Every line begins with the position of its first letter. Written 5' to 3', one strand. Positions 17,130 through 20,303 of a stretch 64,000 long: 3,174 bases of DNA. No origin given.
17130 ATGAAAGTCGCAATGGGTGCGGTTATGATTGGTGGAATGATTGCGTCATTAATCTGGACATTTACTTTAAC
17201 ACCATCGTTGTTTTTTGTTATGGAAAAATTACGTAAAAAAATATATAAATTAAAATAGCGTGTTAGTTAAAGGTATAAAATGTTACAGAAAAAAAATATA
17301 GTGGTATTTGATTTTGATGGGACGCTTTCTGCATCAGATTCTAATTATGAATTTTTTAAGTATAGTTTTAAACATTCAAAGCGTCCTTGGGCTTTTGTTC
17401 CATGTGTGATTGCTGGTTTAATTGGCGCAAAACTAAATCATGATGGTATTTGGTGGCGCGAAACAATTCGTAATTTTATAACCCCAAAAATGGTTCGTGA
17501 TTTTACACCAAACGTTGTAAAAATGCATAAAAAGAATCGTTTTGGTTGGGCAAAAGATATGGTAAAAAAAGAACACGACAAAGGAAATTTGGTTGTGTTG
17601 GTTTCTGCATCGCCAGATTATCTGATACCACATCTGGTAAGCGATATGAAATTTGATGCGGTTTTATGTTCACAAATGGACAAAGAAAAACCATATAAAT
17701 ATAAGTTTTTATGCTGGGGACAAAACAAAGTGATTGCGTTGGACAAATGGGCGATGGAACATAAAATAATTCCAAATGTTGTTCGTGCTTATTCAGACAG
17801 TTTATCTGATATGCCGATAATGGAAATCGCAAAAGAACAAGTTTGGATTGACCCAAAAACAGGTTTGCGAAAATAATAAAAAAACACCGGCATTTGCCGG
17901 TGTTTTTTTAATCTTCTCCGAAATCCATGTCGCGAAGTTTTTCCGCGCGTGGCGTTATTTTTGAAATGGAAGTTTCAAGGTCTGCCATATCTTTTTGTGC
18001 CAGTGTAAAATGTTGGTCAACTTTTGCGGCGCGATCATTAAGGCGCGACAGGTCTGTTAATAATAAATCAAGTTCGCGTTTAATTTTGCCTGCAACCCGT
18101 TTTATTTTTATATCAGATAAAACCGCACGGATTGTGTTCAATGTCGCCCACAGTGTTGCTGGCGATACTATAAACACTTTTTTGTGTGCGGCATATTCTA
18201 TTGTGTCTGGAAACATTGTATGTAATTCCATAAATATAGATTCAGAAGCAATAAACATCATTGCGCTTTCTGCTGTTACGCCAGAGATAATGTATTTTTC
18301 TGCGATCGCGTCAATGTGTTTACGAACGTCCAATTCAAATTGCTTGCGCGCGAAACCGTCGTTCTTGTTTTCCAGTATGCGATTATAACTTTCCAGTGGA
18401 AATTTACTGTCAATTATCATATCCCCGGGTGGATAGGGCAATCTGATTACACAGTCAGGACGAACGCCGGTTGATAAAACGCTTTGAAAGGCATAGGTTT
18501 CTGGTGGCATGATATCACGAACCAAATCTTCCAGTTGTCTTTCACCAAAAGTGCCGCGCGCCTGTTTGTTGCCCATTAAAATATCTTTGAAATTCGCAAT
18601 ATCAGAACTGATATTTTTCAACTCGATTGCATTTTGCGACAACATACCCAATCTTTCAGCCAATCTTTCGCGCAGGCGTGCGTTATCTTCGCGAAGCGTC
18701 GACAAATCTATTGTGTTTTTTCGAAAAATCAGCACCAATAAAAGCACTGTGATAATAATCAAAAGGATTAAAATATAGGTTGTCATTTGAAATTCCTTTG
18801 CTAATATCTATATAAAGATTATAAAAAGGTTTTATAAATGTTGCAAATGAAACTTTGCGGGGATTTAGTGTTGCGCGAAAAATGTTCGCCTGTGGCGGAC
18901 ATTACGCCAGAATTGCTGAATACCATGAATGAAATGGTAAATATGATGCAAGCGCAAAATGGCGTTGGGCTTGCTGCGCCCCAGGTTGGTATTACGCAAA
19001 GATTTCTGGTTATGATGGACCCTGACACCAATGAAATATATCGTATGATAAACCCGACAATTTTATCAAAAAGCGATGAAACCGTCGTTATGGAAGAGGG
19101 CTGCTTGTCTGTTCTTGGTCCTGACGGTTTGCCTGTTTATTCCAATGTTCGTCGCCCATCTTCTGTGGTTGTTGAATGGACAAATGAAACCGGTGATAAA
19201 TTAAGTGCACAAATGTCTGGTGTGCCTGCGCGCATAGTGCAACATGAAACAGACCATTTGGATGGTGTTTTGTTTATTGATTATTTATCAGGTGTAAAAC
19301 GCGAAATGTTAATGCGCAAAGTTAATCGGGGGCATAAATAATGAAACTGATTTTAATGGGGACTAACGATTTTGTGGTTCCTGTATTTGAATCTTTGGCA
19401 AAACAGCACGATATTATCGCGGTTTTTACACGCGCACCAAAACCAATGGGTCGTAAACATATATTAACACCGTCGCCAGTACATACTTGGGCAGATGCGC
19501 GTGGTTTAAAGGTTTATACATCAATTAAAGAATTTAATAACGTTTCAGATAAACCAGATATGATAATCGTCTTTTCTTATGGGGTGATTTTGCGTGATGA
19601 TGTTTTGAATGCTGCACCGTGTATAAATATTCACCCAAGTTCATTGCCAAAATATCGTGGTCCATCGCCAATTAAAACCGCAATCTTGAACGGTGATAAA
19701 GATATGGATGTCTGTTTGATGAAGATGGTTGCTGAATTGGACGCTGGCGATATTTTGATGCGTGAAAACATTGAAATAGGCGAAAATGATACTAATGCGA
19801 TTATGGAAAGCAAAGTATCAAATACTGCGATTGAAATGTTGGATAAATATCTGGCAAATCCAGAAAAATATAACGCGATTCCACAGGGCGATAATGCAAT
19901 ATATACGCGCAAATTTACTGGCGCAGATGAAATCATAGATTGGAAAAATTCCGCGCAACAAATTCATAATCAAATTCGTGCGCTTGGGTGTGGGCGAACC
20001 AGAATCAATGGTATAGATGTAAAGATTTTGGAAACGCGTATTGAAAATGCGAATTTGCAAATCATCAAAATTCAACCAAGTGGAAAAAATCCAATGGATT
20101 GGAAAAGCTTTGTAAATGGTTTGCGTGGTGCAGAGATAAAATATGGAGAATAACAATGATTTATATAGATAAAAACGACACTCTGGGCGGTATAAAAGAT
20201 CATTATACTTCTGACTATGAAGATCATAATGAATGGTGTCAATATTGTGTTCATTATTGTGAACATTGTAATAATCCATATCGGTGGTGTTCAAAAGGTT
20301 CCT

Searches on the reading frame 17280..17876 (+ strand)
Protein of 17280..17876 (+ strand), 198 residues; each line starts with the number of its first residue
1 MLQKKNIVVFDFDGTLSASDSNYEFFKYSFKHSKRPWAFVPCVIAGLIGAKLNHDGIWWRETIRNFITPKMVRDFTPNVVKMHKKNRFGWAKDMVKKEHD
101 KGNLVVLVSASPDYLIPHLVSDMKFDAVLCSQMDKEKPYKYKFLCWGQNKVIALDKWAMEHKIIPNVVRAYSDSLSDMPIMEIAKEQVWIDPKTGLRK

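Call 91: search_protein_families(library=pfam, proteins=[window:17280-17876:+], max_evalue=0.01)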
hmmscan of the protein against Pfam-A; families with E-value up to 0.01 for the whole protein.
window:17280-17876:+ (198 aa): 2 families
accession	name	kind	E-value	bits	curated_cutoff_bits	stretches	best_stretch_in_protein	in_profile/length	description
PF12710.13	HAD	-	8.2e-23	82.2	27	1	8-182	1-189/189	haloacid dehalogenase-like hydrolase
PF24694.1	LNS2_PITM1-3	-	0.0012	19.3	27.7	0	84-180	20-109/124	PITM 1-3, LNS2 domain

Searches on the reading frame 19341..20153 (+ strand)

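Call 91: search_protein_families(library=pfam, proteins=[window:19341-20153:+], max_evalue=0.01)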
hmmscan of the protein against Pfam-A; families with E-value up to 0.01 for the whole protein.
window:19341-20153:+ (270 aa): 2 families
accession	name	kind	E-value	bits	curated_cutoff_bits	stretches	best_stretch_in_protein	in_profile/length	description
PF00551.24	Formyl_trans_N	-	7.2e-25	88.2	26.1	1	4-166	4-176/181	Formyl transferase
PF02911.23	Formyl_trans_C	-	1.9e-10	41.3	21.1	1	194-237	4-50/100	Formyl transferase, C-terminal domain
